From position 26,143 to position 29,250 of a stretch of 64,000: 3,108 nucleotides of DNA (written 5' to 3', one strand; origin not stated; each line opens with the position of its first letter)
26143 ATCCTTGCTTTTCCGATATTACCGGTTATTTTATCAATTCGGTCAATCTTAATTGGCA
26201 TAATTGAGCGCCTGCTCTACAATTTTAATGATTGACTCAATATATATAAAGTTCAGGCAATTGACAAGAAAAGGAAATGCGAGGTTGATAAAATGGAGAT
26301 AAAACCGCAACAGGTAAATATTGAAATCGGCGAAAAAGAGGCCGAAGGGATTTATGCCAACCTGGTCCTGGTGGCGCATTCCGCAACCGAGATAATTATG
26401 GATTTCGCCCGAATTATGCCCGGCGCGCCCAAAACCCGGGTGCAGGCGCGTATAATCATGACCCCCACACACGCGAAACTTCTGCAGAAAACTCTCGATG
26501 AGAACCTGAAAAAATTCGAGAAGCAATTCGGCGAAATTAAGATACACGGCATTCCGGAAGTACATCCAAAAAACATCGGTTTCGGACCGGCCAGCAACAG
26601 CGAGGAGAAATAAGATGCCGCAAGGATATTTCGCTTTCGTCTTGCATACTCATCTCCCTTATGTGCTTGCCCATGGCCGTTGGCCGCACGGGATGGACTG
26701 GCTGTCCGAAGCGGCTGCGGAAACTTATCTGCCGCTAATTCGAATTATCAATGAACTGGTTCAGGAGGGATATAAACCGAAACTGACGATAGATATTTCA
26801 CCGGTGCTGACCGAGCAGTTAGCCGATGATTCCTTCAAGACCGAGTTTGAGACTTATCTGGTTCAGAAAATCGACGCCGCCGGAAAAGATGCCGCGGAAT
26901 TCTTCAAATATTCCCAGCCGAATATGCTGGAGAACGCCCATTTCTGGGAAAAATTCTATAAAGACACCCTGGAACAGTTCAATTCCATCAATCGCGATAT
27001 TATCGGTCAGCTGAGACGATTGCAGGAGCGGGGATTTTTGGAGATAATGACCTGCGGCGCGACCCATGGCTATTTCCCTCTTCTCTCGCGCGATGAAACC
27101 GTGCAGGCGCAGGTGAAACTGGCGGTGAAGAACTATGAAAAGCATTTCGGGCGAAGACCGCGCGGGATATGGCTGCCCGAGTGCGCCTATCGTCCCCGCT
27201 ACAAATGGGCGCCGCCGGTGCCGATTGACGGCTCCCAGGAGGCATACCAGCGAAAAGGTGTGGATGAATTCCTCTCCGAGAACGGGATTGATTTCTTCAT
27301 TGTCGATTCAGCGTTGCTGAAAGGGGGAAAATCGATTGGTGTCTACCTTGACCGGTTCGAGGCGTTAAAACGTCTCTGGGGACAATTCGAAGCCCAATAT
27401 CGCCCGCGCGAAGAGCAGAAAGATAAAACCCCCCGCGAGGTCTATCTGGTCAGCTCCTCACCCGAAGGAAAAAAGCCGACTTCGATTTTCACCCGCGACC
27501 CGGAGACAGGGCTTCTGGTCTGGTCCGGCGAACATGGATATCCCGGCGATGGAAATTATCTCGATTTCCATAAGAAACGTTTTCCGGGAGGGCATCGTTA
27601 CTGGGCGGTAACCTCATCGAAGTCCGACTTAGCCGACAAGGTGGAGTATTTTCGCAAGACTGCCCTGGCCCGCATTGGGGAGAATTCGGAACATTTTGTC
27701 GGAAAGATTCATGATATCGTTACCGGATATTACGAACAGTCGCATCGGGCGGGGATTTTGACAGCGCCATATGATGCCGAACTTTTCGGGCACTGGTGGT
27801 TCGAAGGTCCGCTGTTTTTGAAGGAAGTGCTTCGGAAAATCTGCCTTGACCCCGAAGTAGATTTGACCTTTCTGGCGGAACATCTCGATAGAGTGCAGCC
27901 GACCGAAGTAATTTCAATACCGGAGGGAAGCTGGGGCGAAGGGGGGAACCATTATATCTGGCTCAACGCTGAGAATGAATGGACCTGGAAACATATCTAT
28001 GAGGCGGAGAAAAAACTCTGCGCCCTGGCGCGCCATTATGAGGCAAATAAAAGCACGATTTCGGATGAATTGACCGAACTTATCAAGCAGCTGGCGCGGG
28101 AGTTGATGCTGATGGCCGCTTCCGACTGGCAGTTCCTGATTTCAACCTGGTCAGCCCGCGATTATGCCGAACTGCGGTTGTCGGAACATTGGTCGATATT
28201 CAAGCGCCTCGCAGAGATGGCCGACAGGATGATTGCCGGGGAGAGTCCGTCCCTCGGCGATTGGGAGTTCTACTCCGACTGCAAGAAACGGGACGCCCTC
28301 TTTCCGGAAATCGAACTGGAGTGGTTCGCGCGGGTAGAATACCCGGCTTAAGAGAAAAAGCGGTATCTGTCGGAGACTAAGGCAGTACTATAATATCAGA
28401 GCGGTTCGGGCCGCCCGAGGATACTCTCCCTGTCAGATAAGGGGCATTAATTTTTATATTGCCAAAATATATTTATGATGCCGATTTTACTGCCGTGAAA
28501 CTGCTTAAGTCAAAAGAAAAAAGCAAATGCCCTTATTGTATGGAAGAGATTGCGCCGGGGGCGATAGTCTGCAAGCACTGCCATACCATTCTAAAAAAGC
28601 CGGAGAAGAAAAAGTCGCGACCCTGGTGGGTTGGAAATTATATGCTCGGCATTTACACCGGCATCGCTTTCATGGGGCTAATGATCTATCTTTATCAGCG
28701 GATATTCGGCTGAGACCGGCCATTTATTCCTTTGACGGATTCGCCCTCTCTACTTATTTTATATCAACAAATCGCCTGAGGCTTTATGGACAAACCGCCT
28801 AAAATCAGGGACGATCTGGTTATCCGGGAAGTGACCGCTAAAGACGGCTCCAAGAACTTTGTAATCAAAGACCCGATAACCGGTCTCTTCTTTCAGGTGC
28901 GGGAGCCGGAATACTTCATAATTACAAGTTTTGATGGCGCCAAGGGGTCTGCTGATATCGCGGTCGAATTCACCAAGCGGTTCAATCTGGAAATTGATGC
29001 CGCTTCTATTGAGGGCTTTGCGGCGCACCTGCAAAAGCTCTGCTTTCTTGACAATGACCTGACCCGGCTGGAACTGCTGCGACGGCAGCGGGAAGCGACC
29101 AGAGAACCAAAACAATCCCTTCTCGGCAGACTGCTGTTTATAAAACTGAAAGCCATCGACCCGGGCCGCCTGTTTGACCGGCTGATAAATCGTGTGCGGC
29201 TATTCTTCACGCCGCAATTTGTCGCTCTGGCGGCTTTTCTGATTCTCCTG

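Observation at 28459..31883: PqqD-like / M50 site-2 protease / HlyD adaptor fused in one polypeptide, with a tail-anchored zinc-ribbon microprotein upstream and no transporter or modifying enzyme nearby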

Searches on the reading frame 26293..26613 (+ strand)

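Call 3: search_protein_families(library=pfam, proteins=[window:26293-26613:+], max_evalue=0.1)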
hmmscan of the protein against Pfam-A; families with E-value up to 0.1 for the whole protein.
window:26293-26613:+ (106 aa): 1 family
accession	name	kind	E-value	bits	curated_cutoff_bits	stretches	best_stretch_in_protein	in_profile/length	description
PF11950.13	DUF3467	-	3.9e-27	94.5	25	1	4-83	11-91/92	Protein of unknown function (DUF3467)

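Call 4: search_protein_families(library=ncbifam, proteins=[window:26293-26613:+], max_evalue=0.1)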
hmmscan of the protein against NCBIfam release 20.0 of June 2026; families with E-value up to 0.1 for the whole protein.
window:26293-26613:+ (106 aa): 0 families

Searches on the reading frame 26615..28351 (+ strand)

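Call 3: search_protein_families(library=pfam, proteins=[window:26615-28351:+], max_evalue=0.1)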
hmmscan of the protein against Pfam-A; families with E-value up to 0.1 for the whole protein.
window:26615-28351:+ (578 aa): 5 families
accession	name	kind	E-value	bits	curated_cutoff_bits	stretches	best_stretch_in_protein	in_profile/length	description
PF03065.20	Glyco_hydro_57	-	2.5e-37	129.2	21.2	1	7-436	1-291/291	Glycosyl hydrolase family 57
PF09210.16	BE_C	-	1.5e-18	67.5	25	1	460-571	1-101/101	1,4-alpha-glucan branching enzyme, C-terminal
PF03965.22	Penicillinase_R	-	0.00071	20.3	22.6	1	133-174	42-83/115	Penicillinase repressor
PF12116.14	SpoIIID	-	0.046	14.3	27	0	459-497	13-51/82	Stage III sporulation protein D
PF01522.26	Polysacc_deac_1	-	0.066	13.6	23.1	0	132-194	50-110/124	Polysaccharide deacetylase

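Call 4: search_protein_families(library=ncbifam, proteins=[window:26615-28351:+], max_evalue=0.1)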
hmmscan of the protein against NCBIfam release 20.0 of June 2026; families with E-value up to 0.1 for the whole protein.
window:26615-28351:+ (578 aa): 2 families
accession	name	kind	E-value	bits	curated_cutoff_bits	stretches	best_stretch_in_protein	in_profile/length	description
NF041133.1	branch_enz_Thcocales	equivalog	4.5e-152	507.4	1000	1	4-573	1-535/553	1,4-alpha-glucan branching protein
NF041566.1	branchenz_Thermus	equivalog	1e-138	463.4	920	1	6-568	3-523/527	1,4-alpha-glucan branching protein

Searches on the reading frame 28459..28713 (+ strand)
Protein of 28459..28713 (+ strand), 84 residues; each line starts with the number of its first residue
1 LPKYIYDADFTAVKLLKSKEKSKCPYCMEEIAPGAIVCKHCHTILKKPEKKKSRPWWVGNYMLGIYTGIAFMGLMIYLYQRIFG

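Call 3: search_protein_families(library=pfam, proteins=[window:28459-28713:+], max_evalue=0.1)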
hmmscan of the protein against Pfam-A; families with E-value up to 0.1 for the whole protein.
window:28459-28713:+ (84 aa): 6 families
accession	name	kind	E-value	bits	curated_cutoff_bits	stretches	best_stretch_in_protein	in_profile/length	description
PF13248.11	Zn_ribbon_3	-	0.00088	19.1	27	1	23-41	4-22/26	zinc-ribbon domain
PF12773.13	DZR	-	0.00091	19.8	27.3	1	24-46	1-23/45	Double zinc ribbon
PF13240.11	Zn_Ribbon_1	-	0.0033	17.6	25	1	23-43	1-21/23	zinc-ribbon domain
PF14446.12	Prok-RING_1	-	0.0045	17.4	29.1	1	19-43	2-28/54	Prokaryotic RING finger family 1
PF18912.6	DZR_2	-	0.041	14.2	27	1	23-46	9-32/56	Double zinc ribbon domain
PF02892.21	zf-BED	-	0.066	13.7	20.6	0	34-46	15-27/44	BED zinc finger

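Call 4: search_protein_families(library=ncbifam, proteins=[window:28459-28713:+], max_evalue=0.1)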
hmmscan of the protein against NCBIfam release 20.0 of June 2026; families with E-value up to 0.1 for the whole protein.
window:28459-28713:+ (84 aa): 2 families
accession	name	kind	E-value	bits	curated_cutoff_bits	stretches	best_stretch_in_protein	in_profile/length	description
NF053815.1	teico_TcaA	equivalog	0.031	13.1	550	1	22-53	2-33/463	membrane-associated protein TcaA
NF041921.1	HVO_A0556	equivalog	0.076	12.9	65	0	14-43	13-49/55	HVO_A0556 family zinc finger protein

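Call 79: find_homologous_proteins(query=window:28459-28710:+, max_evalue=0.001)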
Query seq(84 aa) (84 aa): 2 proteins with E <= 0.001 among 2 candidates.
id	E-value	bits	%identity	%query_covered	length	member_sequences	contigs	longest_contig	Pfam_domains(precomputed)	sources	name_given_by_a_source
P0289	1.1e-52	194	100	100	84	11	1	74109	-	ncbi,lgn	ncbi:MAG: zinc ribbon domain-containing protein [Candidatus Zixiibacteriota bacterium]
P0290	5.1e-31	124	74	83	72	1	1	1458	-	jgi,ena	-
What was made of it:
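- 28459..28713 (+): 84-aa zinc-ribbon / C-terminal TM microprotein; clade-restricted upstream neighbour, role unknown. Only two proteins were found in the 5.8-billion-protein index (call 79).
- Checked: NCBI calls the identical protein 'zinc ribbon domain-containing protein' (call 79).
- Tried and rejected: The word index is weak for short proteins, so its distribution outside the sampled loci is unknown (call 79).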

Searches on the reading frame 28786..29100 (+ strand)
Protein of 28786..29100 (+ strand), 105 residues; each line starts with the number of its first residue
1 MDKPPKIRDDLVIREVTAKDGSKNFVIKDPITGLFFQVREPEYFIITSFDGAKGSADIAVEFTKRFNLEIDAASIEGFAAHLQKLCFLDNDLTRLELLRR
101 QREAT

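Call 39: search_solved_structures(query=A2, max_evalue=10, show_alignments=3)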
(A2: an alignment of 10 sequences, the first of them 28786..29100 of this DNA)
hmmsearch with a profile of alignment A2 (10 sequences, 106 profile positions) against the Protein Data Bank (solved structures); distinct sequences matched with E-value up to 10: 5.
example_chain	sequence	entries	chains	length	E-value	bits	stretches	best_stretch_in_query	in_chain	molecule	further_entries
3to3_A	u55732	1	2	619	0.17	15.2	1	44-91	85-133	Petrobactin biosynthesis protein AsbB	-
7rwz_A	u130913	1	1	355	0.64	13.4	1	47-95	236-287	Cos capsid morphogenesis protein (Ccm)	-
1auz_A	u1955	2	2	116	0.91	12.9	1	57-91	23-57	SPOIIAA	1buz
2qnw_A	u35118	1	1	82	0.95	12.8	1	42-91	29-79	Acyl carrier protein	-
1xi6_A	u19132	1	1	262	4.3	10.7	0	18-38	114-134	extragenic suppressor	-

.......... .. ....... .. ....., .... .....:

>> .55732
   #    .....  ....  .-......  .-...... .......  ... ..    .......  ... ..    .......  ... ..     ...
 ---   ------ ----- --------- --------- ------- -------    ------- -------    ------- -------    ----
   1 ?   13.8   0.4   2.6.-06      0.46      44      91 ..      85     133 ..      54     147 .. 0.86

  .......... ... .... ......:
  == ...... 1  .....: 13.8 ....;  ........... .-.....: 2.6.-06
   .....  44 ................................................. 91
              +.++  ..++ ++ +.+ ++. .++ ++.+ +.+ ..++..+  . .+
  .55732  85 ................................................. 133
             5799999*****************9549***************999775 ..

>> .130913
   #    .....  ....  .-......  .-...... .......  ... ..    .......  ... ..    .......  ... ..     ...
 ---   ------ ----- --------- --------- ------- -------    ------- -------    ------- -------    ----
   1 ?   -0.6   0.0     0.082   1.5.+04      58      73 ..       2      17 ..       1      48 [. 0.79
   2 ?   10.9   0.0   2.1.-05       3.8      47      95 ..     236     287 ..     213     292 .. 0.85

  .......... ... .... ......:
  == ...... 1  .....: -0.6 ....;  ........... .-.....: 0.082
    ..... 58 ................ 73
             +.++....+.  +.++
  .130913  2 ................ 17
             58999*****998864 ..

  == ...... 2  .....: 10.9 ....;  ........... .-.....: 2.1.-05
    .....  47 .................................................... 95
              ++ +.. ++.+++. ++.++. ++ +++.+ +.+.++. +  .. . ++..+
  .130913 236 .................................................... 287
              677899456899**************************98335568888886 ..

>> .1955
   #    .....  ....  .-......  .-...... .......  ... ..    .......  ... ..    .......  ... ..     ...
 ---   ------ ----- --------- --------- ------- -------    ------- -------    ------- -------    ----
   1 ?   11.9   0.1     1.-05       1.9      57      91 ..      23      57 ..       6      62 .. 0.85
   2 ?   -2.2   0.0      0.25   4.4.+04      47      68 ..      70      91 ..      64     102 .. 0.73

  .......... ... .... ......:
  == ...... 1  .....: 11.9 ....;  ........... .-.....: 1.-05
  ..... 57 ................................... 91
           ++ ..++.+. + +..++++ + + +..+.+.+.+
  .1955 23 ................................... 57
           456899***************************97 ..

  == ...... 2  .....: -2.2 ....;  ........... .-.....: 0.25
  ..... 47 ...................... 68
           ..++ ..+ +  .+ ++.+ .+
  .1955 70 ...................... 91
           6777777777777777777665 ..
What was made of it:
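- Tried and rejected: A profile of the N-domain against PDB sequences gave only chance-level hits (call 39).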

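Call 40: search_protein_families(library=pfam, alignment_id=A2, max_evalue=10)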
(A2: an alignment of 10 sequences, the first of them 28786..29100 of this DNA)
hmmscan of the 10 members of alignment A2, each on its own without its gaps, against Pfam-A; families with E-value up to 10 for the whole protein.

A. member 1, window:28786-29100:+ (105 aa): 0 families

B. families by the number of members that match (of 10 scanned): 9 families
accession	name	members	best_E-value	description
PF05402.18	PqqD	9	0.00015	Coenzyme PQQ synthesis protein D (PqqD)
PF09003.16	Arm-DNA-bind_1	5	0.024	Bacteriophage lambda integrase, Arm DNA-binding domain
PF14394.12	DUF4423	1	0.04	Domain of unknown function (DUF4423)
PF01047.28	MarR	1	0.057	MarR family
PF18593.6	CdiI_2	1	0.065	CdiI immunity protein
PF06720.17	Phi-29_GP16_7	1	0.088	Bacteriophage phi-29 early protein GP16.7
PF10843.13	RGI1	1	0.12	Respiratory growth induced protein 1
PF21220.3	RecQ-1-like_HTH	1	0.19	RecQ-1-like, helix-turn-helix domain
PF21475.2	PaaA-like_N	1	0.2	PaaA-like, N-terminal domain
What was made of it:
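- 28786..29085 (+): Cytoplasmic RRE / PqqD-like leader-binding domain (aa 1-100). PF05402 matches in 9 of 10 homologues (call 40).
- On RRE / PqqD-like leader-binding domain: 9 of 10 homologues hit PF05402 as their top family, but only at E >= 1.5e-4 (call 40).
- Checked: PF05402 (PqqD) is the top Pfam family for 9 of 10 homologous N-domains, best E 1.5e-4, though not for the window copy itself (call 40).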

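Call 51: predict_structure(alignment_id=A2)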
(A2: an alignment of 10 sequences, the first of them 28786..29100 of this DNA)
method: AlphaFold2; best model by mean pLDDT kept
length: 105 residues; sequences in the alignment: 10
mean_pLDDT: 87.3   pTM: 0.74
mean pLDDT of the five models: 87.3, 87.0, 85.9, 84.3, 81.5
residues with pLDDT >= 90: 59; 70-90: 41; 50-70: 5; < 50: 0
segments of 3 or more residues with pLDDT < 50: none
pLDDT, mean of each block of 10 residues (from residue 1): 83 88 89 88 92 91 91 92 89 80 66
secondary structure, 60 per line:
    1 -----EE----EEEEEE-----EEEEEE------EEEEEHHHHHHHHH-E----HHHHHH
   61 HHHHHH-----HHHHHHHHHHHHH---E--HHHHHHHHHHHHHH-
elements in order: E12-17 E23-28 E35-39 H40-48 H55-66 H72-84 H91-104
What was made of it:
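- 28786..29085 (+): beta3-alpha3 fold, pLDDT 87 (call 51).
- On RRE / PqqD-like leader-binding domain: AF2 N-domain pLDDT 87, strands 12-17, 23-28, 35-39 and helices 40-48, 55-66, 72-84 (call 51).
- Checked: N-domain: AF2 pLDDT 87 with a beta3-alpha3 order (call 51).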

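Call 55: fold_search(model_id=the predicted structure, library=pdb)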
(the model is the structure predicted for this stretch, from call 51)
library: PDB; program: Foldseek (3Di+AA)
matches with E <= 10: 417; with E <= 0.001: 0
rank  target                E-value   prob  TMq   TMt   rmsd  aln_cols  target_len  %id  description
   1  5v1u_B                5.2e-03  1.00  0.55  0.66   3.8        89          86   17  TbiB1 in Complex with the TbiA(beta) Leader Peptide (released 2018-09-05)
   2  6jx3_B                9.1e-03  1.00  0.55  0.65   3.7        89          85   16  Lasso peptide synthetase B1 complexed with the leader peptide (released 2019-06-26)
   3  5v1u_A                1.5e-02  1.00  0.56  0.68   3.7        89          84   17  TbiB1 in Complex with the TbiA(beta) Leader Peptide (released 2018-09-05)
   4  5v1v_A                1.9e-02  1.00  0.59  0.68   3.5        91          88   18  TbiB1 in Complex with the TbiA(alpha) Leader Peptide (released 2018-09-05)
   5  5v1u_D                2.3e-02  1.00  0.53  0.64   4.1        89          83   18  TbiB1 in Complex with the TbiA(beta) Leader Peptide (released 2018-09-05)
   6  5v1u_C                3.8e-02  0.99  0.53  0.63   4.0        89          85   18  TbiB1 in Complex with the TbiA(beta) Leader Peptide (released 2018-09-05)
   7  8hkr_B                2.0e-01  0.84  0.45  0.15   4.6        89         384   20  Crystal Structure of Histone H3 Lysine 79 (H3K79) Methyltransferase Rv2067c from Mycobacterium tuberculosis (released 2023-10-18)
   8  5wvy_A                4.5e-01  0.15  0.19  0.29   7.1        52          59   29  The crystal structure of Cren7 mutant L28V in complex with dsDNA (released 2017-04-26)
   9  5wwc_B                5.1e-01  0.21  0.19  0.29   4.0        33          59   30  The crystal structure of Cren7 mutant L28M in complex with dsDNA (released 2017-04-26)
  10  5wvz_A                5.4e-01  0.15  0.19  0.28   7.1        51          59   27  The crystal structure of Cren7 mutant L28F in complex with dsDNA (released 2017-04-26)
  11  3kxt_A                5.4e-01  0.14  0.18  0.28   6.8        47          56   23  Crystal structure of Sulfolobus Cren7-dsDNA complex (released 2010-06-09)
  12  3lwi_A                6.9e-01  0.18  0.17  0.26   4.2        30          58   30  Crystal structure of Cren7-dsDNA complex (released 2010-05-26)
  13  5wvw_A                8.3e-01  0.16  0.19  0.28   4.3        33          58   30  The crystal structure of Cren7 mutant L28A in complex with dsDNA (released 2017-04-26)
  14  9fvr_C                8.9e-01  0.08  0.22  0.16  18.4       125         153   11  Transcription repressor NrdR from E. coli, ATP/dATP-bound state, SeMet protein (released 2025-03-19)
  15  3l2q_A                9.4e-01  0.12  0.26  0.09  12.5       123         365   14  Crystal structure of the Prototype Foamy Virus (PFV) intasome in apo form (released 2010-02-09)
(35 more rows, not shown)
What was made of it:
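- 28786..29085 (+): Foldseek top hits are TbiB1 (5v1u, 5v1v) and 6jx3 lasso B1 RREs (call 55).
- On RRE / PqqD-like leader-binding domain: The top six PDB matches are lasso B1 RREs, probability 0.99-1.00, TM 0.53-0.68 (call 55).
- Checked: The six best PDB matches are lasso-peptide B1 RRE proteins bound to leader peptides, probability 0.99-1.00, TM 0.53-0.68 (call 55).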
